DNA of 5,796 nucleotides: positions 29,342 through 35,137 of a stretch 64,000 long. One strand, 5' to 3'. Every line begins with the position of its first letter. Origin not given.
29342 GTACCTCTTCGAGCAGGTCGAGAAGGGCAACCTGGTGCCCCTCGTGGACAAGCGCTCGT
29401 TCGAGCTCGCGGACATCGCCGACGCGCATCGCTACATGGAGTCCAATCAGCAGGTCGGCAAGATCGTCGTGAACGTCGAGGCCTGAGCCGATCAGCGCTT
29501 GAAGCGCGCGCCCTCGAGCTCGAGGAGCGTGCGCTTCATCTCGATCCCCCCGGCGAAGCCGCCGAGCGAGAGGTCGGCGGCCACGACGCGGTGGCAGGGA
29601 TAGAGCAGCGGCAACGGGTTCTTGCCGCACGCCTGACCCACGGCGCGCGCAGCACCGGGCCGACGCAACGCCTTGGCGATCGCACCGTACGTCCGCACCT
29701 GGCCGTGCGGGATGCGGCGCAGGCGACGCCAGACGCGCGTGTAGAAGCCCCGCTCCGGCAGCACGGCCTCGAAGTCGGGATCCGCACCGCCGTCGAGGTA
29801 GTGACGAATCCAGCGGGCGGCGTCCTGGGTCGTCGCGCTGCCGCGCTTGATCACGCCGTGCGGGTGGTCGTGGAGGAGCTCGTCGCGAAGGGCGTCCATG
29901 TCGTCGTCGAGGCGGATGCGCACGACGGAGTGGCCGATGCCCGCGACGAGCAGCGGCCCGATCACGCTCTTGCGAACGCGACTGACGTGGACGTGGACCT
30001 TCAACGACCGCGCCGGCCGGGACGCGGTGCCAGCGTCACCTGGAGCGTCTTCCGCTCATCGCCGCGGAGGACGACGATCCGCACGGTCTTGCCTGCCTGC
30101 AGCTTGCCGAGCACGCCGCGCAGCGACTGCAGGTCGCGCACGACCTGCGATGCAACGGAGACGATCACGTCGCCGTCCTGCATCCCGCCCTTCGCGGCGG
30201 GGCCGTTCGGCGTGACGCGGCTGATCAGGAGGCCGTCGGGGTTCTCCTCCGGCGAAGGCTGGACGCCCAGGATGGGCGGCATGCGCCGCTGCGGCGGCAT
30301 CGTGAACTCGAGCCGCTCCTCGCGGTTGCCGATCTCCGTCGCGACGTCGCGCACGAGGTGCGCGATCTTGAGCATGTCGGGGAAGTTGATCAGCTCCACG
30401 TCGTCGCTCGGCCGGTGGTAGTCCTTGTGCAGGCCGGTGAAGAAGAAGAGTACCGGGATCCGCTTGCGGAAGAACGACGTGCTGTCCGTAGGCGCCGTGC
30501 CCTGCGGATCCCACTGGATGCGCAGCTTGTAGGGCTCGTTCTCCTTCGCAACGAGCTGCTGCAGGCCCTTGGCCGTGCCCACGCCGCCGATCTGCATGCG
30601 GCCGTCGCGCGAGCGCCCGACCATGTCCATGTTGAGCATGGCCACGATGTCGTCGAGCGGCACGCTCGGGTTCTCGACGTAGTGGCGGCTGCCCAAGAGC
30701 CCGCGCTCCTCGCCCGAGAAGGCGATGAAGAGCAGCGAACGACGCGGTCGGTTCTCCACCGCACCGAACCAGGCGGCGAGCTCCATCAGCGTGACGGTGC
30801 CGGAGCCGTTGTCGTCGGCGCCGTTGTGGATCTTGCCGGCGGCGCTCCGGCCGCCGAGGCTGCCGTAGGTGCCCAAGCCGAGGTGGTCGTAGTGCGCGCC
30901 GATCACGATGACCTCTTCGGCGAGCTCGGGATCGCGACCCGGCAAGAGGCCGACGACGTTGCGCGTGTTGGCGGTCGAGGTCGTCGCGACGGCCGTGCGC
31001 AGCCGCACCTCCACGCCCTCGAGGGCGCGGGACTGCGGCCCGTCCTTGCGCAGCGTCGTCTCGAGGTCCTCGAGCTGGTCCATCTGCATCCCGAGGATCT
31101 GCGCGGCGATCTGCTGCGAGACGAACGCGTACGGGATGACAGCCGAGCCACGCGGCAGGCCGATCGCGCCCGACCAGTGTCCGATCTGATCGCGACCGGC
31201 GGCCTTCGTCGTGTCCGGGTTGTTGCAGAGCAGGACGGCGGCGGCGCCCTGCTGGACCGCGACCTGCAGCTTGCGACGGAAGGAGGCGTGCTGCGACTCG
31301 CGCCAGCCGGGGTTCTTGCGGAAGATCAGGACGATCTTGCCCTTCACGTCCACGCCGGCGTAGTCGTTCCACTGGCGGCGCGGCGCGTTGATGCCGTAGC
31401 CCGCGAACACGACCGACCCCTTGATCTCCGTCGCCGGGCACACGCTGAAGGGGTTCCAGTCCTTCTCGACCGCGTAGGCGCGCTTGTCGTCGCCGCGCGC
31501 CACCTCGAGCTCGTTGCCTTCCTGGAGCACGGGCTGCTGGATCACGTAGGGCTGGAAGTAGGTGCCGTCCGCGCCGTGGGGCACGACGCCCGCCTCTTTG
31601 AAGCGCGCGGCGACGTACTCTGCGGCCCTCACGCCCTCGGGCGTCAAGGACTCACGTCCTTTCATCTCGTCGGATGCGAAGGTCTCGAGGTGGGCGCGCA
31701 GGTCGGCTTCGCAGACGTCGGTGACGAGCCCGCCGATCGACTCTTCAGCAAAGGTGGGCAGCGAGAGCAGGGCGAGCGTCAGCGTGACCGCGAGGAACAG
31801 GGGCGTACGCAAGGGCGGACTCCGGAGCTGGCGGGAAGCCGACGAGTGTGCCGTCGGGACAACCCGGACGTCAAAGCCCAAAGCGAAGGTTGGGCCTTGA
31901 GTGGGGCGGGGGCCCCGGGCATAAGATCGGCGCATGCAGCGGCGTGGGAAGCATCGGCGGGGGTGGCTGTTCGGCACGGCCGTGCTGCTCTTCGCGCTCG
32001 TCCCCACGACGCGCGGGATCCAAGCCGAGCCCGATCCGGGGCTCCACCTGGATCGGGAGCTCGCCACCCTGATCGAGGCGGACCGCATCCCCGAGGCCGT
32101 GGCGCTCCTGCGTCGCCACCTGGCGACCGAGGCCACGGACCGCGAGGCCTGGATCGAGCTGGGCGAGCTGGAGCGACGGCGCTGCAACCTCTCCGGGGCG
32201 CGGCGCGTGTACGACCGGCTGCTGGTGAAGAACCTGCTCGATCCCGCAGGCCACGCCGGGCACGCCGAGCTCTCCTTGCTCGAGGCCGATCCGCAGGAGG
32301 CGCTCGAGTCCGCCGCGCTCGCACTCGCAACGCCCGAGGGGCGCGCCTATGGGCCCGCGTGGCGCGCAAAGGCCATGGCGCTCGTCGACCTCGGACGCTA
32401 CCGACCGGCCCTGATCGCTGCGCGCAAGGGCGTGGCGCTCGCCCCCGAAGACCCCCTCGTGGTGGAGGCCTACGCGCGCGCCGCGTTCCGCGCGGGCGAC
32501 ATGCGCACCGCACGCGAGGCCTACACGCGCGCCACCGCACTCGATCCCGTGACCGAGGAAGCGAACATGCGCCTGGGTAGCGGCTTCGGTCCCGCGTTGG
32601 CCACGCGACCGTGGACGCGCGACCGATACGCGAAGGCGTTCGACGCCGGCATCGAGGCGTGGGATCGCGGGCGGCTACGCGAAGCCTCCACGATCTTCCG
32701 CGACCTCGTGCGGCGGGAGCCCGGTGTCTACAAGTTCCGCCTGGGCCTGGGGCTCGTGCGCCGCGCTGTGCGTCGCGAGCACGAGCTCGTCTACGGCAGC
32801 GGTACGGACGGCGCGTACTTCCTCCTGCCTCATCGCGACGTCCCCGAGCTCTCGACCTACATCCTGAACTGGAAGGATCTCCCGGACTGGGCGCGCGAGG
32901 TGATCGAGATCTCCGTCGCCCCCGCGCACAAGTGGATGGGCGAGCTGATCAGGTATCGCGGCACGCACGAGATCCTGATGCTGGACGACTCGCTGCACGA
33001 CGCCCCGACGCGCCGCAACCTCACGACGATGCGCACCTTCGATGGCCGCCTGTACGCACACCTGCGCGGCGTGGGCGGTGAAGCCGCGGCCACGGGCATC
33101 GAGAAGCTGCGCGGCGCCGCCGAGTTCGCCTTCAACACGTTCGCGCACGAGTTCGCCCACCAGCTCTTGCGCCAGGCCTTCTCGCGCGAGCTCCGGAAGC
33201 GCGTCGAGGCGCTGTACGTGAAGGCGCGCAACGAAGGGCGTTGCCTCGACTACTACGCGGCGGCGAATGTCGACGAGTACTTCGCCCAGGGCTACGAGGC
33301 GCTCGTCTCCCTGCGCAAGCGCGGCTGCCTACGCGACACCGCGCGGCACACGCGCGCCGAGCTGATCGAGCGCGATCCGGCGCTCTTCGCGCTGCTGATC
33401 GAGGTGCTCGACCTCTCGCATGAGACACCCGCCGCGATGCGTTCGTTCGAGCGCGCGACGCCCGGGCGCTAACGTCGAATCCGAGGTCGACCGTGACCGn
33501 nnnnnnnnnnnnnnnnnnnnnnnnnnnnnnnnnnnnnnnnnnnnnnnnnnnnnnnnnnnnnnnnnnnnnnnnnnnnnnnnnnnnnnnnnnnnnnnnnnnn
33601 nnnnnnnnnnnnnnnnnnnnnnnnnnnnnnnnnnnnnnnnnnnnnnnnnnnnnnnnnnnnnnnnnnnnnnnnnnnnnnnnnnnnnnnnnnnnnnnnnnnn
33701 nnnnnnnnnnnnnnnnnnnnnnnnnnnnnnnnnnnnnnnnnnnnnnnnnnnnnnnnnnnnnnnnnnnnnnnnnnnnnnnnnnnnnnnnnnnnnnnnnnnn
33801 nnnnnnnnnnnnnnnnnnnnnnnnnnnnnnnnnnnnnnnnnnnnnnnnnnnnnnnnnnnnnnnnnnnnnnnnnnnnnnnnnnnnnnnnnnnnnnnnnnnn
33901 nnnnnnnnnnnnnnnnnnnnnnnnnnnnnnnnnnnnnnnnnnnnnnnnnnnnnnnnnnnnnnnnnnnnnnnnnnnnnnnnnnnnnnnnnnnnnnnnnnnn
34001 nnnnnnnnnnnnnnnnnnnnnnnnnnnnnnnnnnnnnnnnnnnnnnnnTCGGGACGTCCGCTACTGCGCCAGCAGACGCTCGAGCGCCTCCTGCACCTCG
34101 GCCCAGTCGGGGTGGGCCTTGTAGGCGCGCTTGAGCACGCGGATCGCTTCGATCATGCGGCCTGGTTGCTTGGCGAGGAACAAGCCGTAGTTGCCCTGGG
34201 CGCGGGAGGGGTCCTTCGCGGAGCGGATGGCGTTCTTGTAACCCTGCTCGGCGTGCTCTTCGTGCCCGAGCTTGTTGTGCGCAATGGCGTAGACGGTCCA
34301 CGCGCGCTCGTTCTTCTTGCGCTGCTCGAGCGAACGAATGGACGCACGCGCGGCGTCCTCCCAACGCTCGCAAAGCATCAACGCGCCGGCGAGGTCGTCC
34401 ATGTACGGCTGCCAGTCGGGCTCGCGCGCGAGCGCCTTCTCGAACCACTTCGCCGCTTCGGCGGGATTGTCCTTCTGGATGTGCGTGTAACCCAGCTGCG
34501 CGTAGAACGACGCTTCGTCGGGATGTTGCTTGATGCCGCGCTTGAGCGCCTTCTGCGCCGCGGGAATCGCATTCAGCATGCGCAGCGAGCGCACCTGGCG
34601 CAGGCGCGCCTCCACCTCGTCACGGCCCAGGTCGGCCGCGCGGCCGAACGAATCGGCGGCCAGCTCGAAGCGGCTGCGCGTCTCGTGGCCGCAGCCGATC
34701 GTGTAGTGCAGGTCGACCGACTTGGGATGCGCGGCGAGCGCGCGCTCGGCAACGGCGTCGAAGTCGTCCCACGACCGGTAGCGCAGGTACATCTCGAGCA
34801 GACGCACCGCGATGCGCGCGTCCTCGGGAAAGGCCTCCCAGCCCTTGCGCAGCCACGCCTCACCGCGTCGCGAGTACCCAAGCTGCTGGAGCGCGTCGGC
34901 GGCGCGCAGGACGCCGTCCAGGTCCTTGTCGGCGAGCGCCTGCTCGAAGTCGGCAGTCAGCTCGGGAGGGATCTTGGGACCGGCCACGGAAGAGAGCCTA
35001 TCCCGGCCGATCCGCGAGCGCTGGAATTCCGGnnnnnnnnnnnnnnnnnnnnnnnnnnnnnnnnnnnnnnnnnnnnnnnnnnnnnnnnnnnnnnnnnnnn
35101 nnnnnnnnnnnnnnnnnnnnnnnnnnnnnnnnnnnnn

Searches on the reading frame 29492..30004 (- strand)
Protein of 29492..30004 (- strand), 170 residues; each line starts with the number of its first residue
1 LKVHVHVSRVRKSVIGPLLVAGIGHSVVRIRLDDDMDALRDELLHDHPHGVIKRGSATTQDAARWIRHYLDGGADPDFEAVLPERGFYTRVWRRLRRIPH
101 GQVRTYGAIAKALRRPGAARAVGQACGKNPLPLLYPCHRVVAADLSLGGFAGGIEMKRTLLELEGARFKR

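Call 45: search_protein_families(library=pfam, proteins=[window:29492-30004:-])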
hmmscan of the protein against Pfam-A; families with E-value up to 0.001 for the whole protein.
window:29492-30004:- (170 aa): 1 family
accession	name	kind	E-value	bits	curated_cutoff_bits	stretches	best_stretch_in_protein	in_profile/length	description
PF01035.26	DNA_binding_1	-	3.8e-34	116.8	27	1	87-166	2-81/81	6-O-methylguanine DNA methyltransferase, DNA binding domain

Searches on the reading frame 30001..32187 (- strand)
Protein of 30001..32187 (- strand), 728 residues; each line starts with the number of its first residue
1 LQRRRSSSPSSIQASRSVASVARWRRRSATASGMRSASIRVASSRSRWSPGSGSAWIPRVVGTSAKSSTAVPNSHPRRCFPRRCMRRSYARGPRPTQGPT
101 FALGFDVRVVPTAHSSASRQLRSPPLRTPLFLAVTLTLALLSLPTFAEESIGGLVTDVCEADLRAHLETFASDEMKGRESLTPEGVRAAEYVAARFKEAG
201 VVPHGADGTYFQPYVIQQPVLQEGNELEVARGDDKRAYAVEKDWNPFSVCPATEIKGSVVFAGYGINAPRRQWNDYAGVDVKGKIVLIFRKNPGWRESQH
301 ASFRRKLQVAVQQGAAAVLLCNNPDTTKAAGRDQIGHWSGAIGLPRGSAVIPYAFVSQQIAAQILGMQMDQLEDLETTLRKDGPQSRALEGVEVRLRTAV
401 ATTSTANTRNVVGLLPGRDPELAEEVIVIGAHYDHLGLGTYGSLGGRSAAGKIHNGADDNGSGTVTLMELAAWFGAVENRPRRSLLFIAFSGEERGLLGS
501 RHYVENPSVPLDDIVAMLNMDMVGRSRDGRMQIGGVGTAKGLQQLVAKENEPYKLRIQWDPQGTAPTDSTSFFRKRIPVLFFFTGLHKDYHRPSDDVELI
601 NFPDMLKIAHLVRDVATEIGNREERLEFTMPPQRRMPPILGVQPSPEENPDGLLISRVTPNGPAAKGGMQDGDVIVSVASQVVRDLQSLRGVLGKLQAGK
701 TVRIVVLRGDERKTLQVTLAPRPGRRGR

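Call 45: search_protein_families(library=pfam, proteins=[window:30001-32187:-])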
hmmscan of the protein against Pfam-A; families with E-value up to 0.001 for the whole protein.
window:30001-32187:- (728 aa): 6 families
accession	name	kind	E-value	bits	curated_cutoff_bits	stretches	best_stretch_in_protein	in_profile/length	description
PF04389.22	Peptidase_M28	-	1e-41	143.2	21.3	1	410-614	1-191/193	Peptidase family M28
PF13180.12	PDZ_2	-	4.3e-15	56.2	27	1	638-719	1-80/80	PDZ domain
PF17820.7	PDZ_6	-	3.7e-10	39.8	27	1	655-708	2-54/54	PDZ domain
PF02225.27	PA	-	2e-09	37.9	23.9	1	256-362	2-93/95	PA domain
PF00595.29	PDZ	-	1.5e-07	32.1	23.2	1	640-706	12-80/81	PDZ domain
PF01546.33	Peptidase_M20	-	3.1e-05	24.4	24.6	1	429-520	2-98/206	Peptidase family M20/M25/M40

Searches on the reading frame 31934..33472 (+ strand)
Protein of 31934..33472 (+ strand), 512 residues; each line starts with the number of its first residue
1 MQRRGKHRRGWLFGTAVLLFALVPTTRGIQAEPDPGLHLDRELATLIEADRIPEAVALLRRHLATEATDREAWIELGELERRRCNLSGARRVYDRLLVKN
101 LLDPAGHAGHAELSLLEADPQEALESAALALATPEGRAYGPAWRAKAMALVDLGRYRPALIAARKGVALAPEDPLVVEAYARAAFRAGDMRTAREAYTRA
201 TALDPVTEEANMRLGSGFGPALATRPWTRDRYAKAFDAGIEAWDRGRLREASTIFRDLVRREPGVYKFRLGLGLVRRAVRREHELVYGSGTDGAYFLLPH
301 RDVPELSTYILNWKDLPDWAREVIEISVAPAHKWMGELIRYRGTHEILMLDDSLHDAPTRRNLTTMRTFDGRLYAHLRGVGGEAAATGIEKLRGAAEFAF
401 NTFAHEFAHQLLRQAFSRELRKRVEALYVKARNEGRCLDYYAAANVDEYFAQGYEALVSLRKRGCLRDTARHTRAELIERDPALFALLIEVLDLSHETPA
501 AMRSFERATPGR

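Call 45: search_protein_families(library=pfam, proteins=[window:31934-33472:+])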
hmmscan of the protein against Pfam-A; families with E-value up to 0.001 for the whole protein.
window:31934-33472:+ (512 aa): 7 families
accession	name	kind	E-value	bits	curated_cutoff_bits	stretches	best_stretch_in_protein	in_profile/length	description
PF13428.12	TPR_14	-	1.2e-11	44.5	23.5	1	142-183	3-44/44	Tetratricopeptide repeat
PF07719.23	TPR_2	-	5.6e-10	39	27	0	180-205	7-32/34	Tetratricopeptide repeat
PF13432.12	TPR_16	-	1.5e-08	35.4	32.7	1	145-205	2-62/65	Tetratricopeptide repeat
PF14559.12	TPR_19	-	5.4e-08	33.5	25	0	46-112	1-67/68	Tetratricopeptide repeat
PF13181.12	TPR_8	-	0.00023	21.5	25.7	0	180-205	7-32/34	Tetratricopeptide repeat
PF23914.1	TPR_CcmH_CycH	-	0.00031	21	42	0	159-197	69-110/158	Cytochrome c-type biogenesis protein H TPR domain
PF00515.34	TPR_1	-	0.00079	19.6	27.8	0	183-205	10-32/34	Tetratricopeptide repeat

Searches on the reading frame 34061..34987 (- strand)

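Call 45: search_protein_families(library=pfam, proteins=[window:34061-34987:-])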
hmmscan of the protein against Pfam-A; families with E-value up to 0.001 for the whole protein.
window:34061-34987:- (308 aa): 11 families
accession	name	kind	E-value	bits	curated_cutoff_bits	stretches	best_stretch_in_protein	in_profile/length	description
PF13428.12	TPR_14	-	2.6e-16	58.9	23.5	0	162-194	4-36/44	Tetratricopeptide repeat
PF14559.12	TPR_19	-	1.4e-10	41.8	25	1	143-201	9-66/68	Tetratricopeptide repeat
PF13432.12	TPR_16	-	2.3e-10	41.2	32.7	1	130-190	2-62/65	Tetratricopeptide repeat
PF13181.12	TPR_8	-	7.5e-10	38.6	25.7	1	159-191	1-33/34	Tetratricopeptide repeat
PF23914.1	TPR_CcmH_CycH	-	8.7e-10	39.1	42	1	105-187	64-149/158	Cytochrome c-type biogenesis protein H TPR domain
PF13431.12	TPR_17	-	1.5e-08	34.7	24.4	0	148-178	2-32/34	Tetratricopeptide repeat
PF13424.12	TPR_12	-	5.6e-08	33.3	30.1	1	136-187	18-73/77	Tetratricopeptide repeat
PF07719.23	TPR_2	-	6.3e-06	26.4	27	1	160-191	2-33/34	Tetratricopeptide repeat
PF00515.34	TPR_1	-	7.3e-06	26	27.8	0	160-191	2-33/34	Tetratricopeptide repeat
PF13414.12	TPR_11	-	0.00018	21.5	26.8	0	138-171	7-40/42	TPR repeat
PF13374.12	TPR_10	-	0.00044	20.6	27.5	0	159-188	2-31/42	Tetratricopeptide repeat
